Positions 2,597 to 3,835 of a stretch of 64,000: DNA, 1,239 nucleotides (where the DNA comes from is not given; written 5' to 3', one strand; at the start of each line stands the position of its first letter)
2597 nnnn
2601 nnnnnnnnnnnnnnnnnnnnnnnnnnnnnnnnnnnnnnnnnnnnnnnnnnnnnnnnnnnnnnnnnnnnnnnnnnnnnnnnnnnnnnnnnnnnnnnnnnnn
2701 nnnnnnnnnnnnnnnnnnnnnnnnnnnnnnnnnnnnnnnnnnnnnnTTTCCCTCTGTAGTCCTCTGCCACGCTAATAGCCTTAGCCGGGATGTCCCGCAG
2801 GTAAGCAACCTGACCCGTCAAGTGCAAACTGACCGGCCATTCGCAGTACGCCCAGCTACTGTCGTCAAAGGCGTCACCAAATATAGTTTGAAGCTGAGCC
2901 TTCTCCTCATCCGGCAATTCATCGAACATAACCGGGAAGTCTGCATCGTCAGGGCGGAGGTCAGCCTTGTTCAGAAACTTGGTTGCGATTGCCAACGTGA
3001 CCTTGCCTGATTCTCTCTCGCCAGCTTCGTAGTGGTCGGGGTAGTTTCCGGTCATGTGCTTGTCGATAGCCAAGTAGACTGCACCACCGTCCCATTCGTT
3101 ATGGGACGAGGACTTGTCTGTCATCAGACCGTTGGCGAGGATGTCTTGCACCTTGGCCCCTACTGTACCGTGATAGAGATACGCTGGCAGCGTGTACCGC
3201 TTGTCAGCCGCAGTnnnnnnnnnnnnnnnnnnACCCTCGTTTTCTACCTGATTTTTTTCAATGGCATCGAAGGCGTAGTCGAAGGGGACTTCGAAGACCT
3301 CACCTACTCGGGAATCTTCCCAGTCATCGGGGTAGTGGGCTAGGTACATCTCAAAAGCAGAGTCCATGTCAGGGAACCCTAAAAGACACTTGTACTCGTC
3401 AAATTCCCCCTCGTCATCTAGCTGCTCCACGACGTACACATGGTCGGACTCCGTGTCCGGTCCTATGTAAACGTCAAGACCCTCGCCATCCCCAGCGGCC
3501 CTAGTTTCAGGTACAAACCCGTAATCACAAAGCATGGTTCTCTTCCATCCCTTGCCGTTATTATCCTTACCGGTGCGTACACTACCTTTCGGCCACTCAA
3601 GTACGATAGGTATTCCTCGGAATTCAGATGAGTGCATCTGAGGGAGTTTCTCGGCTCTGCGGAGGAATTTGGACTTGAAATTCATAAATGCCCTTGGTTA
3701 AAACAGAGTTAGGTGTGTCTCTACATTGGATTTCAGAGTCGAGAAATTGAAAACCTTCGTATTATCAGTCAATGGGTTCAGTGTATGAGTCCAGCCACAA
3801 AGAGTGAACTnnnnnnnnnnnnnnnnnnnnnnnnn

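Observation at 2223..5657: Pyrophosphatase–Tpt1/KptA-like ART fusion in a cluster with a SprT-like protease, a metallophosphoesterase and a GNAT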

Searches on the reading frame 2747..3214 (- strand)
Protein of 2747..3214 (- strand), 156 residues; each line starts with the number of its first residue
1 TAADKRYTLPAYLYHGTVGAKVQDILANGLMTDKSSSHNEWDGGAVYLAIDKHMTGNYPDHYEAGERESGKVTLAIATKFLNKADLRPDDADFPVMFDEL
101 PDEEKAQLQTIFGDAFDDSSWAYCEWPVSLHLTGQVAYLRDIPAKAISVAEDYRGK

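Call 20: search_solved_structures(query=A1, max_evalue=10, show_alignments=3)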
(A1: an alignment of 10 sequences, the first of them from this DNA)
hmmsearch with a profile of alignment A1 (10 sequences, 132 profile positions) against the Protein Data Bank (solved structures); distinct sequences matched with E-value up to 10: 71 (the best 60 are shown).
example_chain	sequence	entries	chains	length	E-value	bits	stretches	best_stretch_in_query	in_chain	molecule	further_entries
9ld4_A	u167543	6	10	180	6.9e-06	29.6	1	3-30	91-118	Probable RNA 2'-phosphotransferase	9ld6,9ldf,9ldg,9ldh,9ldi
9ldc_A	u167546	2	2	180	7.9e-06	29.4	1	3-30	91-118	Probable RNA 2'-phosphotransferase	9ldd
9ld3_A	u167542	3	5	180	8e-06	29.4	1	3-30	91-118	Probable RNA 2'-phosphotransferase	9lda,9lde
8tfz_A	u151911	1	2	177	0.00056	23.4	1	4-30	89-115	Probable RNA 2'-phosphotransferase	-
8tfi_A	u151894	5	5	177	0.00081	22.9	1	4-30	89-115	Probable RNA 2'-phosphotransferase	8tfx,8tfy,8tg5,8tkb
6ede_A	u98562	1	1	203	0.0023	21.5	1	4-30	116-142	Probable RNA 2'-phosphotransferase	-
6e3a_A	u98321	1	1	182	0.0024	21.4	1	4-30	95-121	Probable RNA 2'-phosphotransferase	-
8baq_A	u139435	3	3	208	0.0087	19.6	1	4-74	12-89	DarT ssDNA thymidine ADP-ribosyltransferase family protein | E. coli C7 DarT1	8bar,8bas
8u4w_A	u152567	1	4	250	0.014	18.9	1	6-84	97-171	Poly [ADP-ribose] polymerase 1, processed C-terminus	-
6m3i_B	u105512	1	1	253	0.015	18.8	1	6-84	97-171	Poly [ADP-ribose] polymerase 1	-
9g7m_A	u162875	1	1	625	0.016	18.8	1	9-67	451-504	Exotoxin A-like protein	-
5ds3_A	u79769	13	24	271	0.016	18.7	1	6-84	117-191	Poly [ADP-ribose] polymerase 1 | Poly [ADP-ribose] polymerase 1, processed C-terminus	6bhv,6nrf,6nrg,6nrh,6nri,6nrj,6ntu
9g7p_AAA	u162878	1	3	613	0.019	18.5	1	9-61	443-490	Shewanella putrefaciens PE-like toxin catalytically inactive mutant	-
4f0d_A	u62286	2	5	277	0.023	18.2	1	7-63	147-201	Poly [ADP-ribose] polymerase 16 | Protein mono-ADP-ribosyltransferase PARP16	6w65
5xst_A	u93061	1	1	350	0.025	18.1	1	6-83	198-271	Poly [ADP-ribose] polymerase 1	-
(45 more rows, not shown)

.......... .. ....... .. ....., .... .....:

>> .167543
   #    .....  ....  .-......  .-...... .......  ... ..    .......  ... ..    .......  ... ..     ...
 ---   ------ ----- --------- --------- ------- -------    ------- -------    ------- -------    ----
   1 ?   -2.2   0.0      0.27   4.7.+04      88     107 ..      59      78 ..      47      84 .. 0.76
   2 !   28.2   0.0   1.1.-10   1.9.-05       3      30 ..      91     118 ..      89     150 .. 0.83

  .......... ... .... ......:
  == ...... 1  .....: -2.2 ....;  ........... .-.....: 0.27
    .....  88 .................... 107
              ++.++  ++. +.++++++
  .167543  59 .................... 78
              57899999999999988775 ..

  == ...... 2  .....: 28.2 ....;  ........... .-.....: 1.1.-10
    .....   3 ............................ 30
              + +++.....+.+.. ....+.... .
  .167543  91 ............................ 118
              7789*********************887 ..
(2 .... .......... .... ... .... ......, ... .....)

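Call 22: find_homologous_proteins(query=A1, max_evalue=0.001)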
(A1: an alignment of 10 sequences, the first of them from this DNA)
Query A1 (10 sequences) (153 aa, profile of the alignment): 3 proteins with E <= 0.001 among 583 candidates.
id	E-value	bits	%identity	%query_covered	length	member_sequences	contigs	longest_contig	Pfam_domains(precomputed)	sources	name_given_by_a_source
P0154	5.5e-9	54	55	7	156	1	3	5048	-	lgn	-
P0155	1.0e-8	53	-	-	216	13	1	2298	-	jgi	jgi:hypothetical protein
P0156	2.2e-8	52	-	-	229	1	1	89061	-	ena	-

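Call 35: find_related_loci(query=A3, collection=viral_contigs, flank=6000)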
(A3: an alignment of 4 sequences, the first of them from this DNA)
Query A3 (153 aa) in viral_contigs; peptide patterns used: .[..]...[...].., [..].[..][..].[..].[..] (x = any residue, [..] = any of these).
33 stretches matched a pattern, but none encodes a relative of the query by tblastn (E <= 1e-3).

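Call 36: find_related_loci(query=A3, collection=metagenome_contigs, flank=6000)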
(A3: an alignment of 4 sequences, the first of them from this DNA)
Query A3 (153 aa) in metagenome_contigs; peptide patterns used: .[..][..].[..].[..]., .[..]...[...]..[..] (x = any residue, [..] = any of these).
194 stretches matched a pattern; 3 encode a relative of the query (tblastn E <= 1e-3); 3 distinct loci.
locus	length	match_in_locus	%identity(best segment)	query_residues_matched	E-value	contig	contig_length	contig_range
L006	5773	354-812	100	1-153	1e-104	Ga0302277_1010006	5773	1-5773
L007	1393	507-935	53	6-149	6e-50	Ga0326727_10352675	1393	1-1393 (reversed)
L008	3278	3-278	41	43-146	2e-19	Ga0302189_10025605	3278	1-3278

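Call 42: find_homologous_proteins(query=A4, max_evalue=10)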
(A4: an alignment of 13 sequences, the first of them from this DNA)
Query A4 (13 sequences) (156 aa, profile of the alignment): 40 proteins with E <= 10 among 793 candidates.
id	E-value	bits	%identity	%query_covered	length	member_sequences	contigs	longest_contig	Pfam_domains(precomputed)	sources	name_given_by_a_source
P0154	4.4e-29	119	-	-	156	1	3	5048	-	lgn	-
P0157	1.1e-25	108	30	21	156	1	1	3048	-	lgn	-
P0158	3.4e-25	107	38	17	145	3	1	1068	-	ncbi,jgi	jgi:hypothetical protein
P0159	9.7e-24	102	42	17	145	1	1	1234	-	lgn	-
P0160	1.8e-23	101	37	17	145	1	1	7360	-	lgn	-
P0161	3.2e-23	100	-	-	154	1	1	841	-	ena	-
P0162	6.2e-23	99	-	-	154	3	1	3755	-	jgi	jgi:hypothetical protein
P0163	3.8e-21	94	39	23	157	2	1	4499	-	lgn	-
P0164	1.1e-20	92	42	17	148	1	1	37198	-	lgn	-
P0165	1.4e-20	92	34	19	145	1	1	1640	-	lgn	-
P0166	2.6e-20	91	36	16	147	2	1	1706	-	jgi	jgi:hypothetical protein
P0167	2.7e-20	91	35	17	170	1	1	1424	-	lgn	-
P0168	6.2e-20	90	20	53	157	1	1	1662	-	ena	-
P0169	6.3e-20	90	40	16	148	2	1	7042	-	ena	-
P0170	7.1e-20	89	-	-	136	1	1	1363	-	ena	-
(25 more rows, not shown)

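Call 48: predict_structure(alignment_id=A5)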
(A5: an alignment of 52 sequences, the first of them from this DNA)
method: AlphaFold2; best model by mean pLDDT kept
length: 156 residues; sequences in the alignment: 52
mean_pLDDT: 81.3   pTM: 0.76
mean pLDDT of the five models: 81.3, 80.7, 80.2, 79.8, 78.5
residues with pLDDT >= 90: 61; 70-90: 59; 50-70: 32; < 50: 4
segments of 3 or more residues with pLDDT < 50: 1-3
pLDDT, mean of each block of 10 residues (from residue 1): 62 94 95 75 85 81 81 95 86 69 83 65 71 89 96 70
secondary structure, 60 per line:
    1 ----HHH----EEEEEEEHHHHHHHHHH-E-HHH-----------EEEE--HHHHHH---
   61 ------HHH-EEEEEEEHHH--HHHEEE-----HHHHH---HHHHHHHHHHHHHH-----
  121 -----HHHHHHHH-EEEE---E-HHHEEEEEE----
elements in order: E12-18 H19-28 E46-49 H52-57 E71-77 E86-88 H94-98 H102-115 H126-133 E135-138 E147-152

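Call 51: fold_search(model_id=the predicted structure, library=pdb)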
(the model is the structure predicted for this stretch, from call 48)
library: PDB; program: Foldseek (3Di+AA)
matches with E <= 10: 201; with E <= 0.001: 11
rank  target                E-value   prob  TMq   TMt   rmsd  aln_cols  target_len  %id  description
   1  9ldi                  8.7e-05  1.00  0.44  0.39   5.7       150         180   17  The complex structure of TkoKptA/2',3',5'-p-A (released 2025-11-12)
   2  1wfx                  3.5e-04  1.00  0.43  0.38   4.7       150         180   14  Crystal Structure of APE0204 from Aeropyrum pernix (released 2004-11-27)
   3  9ld4_C                4.0e-04  1.00  0.43  0.39   5.8       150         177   17  The Apo-form structure of TkoKptA (released 2025-11-12)
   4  9ld6_A                4.0e-04  1.00  0.41  0.37   5.5       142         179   19  The complex structure of TkoKptA/DNA/NAD+ (released 2025-11-12)
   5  9lda_A                6.7e-04  1.00  0.43  0.38   4.5       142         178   17  The complex structure of K63A/5'-p-ADPR-DNA (released 2025-11-12)
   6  9ldc_A                7.2e-04  1.00  0.41  0.37   5.7       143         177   18  The structure of TkoKptA/DNA/ADPR complex-B* (released 2025-11-12)
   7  9ldg_B                7.7e-04  1.00  0.41  0.37   4.7       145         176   16  The structure of TkoKptA/DNA/Appr>P complex-B (released 2025-11-12)
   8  6e3a                  8.7e-04  1.00  0.39  0.35   7.5       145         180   17  tRNA 2'-phosphotransferase (released 2019-03-20)
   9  8tg4_A                8.7e-04  1.00  0.39  0.34   5.1       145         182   14  tRNA 2'-phosphotransferase (Tpt1) from Aeropyrum pernix in complex with ADP-ribose-2"-phosphate and 2'-OH RNA (released 2023-11-08)
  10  9ld3_A                9.3e-04  1.00  0.41  0.36   5.5       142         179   19  The complex structure of K63A/2',3',5'-P-A/ADPR (released 2025-11-12)
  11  9ldg_A                1.0e-03  1.00  0.41  0.36   4.7       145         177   16  The structure of TkoKptA/DNA/Appr>P complex-B (released 2025-11-12)
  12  8tfi                  1.5e-03  1.00  0.33  0.30   9.3       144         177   18  tRNA 2'-phosphotransferase (Tpt1) from Pyrococcus horikoshii (released 2023-11-08)
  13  6ede                  1.7e-03  1.00  0.39  0.35   7.4       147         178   16  tRNA 2'-phosphotransferase (released 2019-03-20)
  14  9ld4_D                1.9e-03  1.00  0.42  0.38   4.7       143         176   17  The Apo-form structure of TkoKptA (released 2025-11-12)
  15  8tg3                  2.5e-03  1.00  0.45  0.38   4.7       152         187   14  tRNA 2'-phosphotransferase (Tpt1) from Aeropyrum pernix in complex with ADP-ribose-1" -phosphate (released 2023-11-08)
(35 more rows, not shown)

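Call 54: search_solved_structures(query=A5, max_evalue=1, show_alignments=4)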
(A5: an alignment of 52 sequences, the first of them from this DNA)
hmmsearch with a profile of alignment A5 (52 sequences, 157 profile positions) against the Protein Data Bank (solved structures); distinct sequences matched with E-value up to 1: 13.
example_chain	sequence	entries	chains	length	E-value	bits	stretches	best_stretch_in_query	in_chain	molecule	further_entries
9ld4_A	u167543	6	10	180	6.6e-07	32.5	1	10-40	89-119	Probable RNA 2'-phosphotransferase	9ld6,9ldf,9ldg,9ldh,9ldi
9ld3_A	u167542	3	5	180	6.6e-07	32.5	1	10-40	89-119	Probable RNA 2'-phosphotransferase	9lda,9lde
9ldc_A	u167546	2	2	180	6.7e-07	32.5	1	10-40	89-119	Probable RNA 2'-phosphotransferase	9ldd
8tfi_A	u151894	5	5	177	1.5e-05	28.1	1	10-40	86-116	Probable RNA 2'-phosphotransferase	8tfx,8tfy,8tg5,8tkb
8tfz_A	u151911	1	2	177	0.00015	24.8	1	10-39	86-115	Probable RNA 2'-phosphotransferase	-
6ede_A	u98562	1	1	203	0.0006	22.9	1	11-38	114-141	Probable RNA 2'-phosphotransferase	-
6e3a_A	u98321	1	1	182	0.00066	22.7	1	10-38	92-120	Probable RNA 2'-phosphotransferase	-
7kw8_A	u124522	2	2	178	0.014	18.5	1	11-40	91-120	tRNA 2'-phosphotransferase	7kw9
8baq_A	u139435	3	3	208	0.02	17.9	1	3-39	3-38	DarT ssDNA thymidine ADP-ribosyltransferase family protein | E. coli C7 DarT1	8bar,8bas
3c49_A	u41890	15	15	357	0.17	14.9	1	13-65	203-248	Poly(ADP-ribose) polymerase 3 | Poly [ADP-ribose] polymerase 3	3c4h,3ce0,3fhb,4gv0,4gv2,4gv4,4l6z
1wfx_A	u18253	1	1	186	0.58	13.2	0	13-36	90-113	Probable RNA 2'-phosphotransferase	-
8tg3_A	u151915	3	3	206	0.69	12.9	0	13-36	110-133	Probable RNA 2'-phosphotransferase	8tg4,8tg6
2m8j_A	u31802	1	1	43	0.92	12.5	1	40-69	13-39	Peptidyl-prolyl cis-trans isomerase NIMA-interacting 1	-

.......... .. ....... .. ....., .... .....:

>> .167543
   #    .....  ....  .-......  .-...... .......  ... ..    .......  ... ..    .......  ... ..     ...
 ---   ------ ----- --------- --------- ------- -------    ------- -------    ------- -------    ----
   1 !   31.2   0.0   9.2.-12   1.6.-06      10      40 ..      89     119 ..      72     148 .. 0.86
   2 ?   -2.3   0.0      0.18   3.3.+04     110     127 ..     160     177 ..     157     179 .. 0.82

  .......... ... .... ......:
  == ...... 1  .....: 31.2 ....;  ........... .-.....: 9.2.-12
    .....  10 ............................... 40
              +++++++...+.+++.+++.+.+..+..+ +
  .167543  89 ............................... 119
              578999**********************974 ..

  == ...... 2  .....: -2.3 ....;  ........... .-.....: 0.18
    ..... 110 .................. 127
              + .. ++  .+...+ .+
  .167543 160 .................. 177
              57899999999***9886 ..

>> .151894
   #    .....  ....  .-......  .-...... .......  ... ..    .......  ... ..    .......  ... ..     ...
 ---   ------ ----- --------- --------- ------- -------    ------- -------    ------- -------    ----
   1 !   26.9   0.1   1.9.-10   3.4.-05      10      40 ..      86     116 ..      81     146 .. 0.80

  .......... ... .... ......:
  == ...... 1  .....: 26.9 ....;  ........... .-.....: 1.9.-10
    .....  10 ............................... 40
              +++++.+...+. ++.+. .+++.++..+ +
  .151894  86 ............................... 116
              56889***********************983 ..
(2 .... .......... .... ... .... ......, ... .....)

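Call 60: fold_search(model_id=the predicted structure, library=viral)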
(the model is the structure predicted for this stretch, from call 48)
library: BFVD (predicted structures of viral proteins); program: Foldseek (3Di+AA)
matches with E <= 10: 193; with E <= 0.001: 23
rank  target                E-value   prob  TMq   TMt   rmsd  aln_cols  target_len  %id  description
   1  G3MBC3                3.4e-07  1.00  0.54  0.25   7.6       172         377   21  Gp53 [Bacillus phage G]
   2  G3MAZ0                2.0e-06  1.00  0.57  0.44   6.8       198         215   18  Gp610 [Bacillus phage G]
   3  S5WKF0                2.3e-06  1.00  0.48  0.61   7.6       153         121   20  Putative RNA 2'-phosphotransferase [Pseudomonas phage PaBG]
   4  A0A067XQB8            3.2e-06  1.00  0.53  0.75   4.0       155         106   19  (no name in the UniProt tables at hand)
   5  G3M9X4                5.5e-06  1.00  0.49  0.36   8.2       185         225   20  Gp233 [Bacillus phage G]
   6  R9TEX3                7.1e-06  1.00  0.50  0.23  10.5       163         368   18  Uncharacterized protein [Vibrio phage nt-1]
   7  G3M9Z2                8.7e-06  1.00  0.48  0.43   8.9       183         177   18  Gp251 [Bacillus phage G]
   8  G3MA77                1.1e-05  1.00  0.51  0.50   5.1       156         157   20  Gp336 [Bacillus phage G]
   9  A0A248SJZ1            1.3e-05  1.00  0.55  0.25   9.3       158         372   19  (no name in the UniProt tables at hand)
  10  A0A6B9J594            1.5e-05  1.00  0.48  0.47   7.7       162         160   15  Uncharacterized protein [Vibrio phage vB_VchM_Kuja]
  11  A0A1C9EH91            2.2e-05  1.00  0.44  0.53   7.4       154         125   18  Uncharacterized protein [Mycobacterium phage Tonenili]
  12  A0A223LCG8            2.8e-05  1.00  0.45  0.46   7.8       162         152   18  Uncharacterized protein [Bacillus phage PBS1]
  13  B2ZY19                3.7e-05  1.00  0.45  0.31   8.6       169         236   20  Uncharacterized protein [Ralstonia phage phiRSL1]
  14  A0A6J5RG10            5.1e-05  1.00  0.53  0.33   5.4       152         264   14  Uncharacterized protein [uncultured Caudovirales phage]
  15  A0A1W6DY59            1.5e-04  1.00  0.44  0.28   7.7       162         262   16  Uncharacterized protein [Aeromonas phage phiA8-29]
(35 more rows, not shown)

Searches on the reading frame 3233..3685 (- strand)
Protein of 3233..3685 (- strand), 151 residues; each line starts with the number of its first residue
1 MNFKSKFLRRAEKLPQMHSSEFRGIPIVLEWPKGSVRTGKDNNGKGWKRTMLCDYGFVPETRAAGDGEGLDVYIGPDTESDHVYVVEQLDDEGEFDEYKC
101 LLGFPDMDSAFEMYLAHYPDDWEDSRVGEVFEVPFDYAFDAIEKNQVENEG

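Call 55: search_solved_structures(query=window:3233-3685:-, max_evalue=10, show_alignments=2)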
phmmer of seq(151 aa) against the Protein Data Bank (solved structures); distinct sequences matched with E-value up to 10: 6.
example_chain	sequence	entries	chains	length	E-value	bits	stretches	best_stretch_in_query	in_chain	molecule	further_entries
9b41_L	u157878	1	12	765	2e-20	76.5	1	20-134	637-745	gp19 Portal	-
3lo0_A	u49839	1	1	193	0.5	13.5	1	52-75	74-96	Inorganic pyrophosphatase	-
3ld3_A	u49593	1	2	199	0.76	12.9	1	52-74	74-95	Inorganic pyrophosphatase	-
3tr4_A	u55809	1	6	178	0.97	12.5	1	52-74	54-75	Inorganic pyrophosphatase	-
7lmk_A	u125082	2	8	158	1.2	12.2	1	91-134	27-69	DNA (cytosine-5)-methyltransferase 1 | DNA (cytosine-5)-methyltransferase 1,DNA (cytosine-5)-methyltransferase 1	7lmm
2dbu_A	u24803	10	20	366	1.4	12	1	43-106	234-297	Gamma-glutamyltranspeptidase | Gamma-glutamyltranspeptidase large chain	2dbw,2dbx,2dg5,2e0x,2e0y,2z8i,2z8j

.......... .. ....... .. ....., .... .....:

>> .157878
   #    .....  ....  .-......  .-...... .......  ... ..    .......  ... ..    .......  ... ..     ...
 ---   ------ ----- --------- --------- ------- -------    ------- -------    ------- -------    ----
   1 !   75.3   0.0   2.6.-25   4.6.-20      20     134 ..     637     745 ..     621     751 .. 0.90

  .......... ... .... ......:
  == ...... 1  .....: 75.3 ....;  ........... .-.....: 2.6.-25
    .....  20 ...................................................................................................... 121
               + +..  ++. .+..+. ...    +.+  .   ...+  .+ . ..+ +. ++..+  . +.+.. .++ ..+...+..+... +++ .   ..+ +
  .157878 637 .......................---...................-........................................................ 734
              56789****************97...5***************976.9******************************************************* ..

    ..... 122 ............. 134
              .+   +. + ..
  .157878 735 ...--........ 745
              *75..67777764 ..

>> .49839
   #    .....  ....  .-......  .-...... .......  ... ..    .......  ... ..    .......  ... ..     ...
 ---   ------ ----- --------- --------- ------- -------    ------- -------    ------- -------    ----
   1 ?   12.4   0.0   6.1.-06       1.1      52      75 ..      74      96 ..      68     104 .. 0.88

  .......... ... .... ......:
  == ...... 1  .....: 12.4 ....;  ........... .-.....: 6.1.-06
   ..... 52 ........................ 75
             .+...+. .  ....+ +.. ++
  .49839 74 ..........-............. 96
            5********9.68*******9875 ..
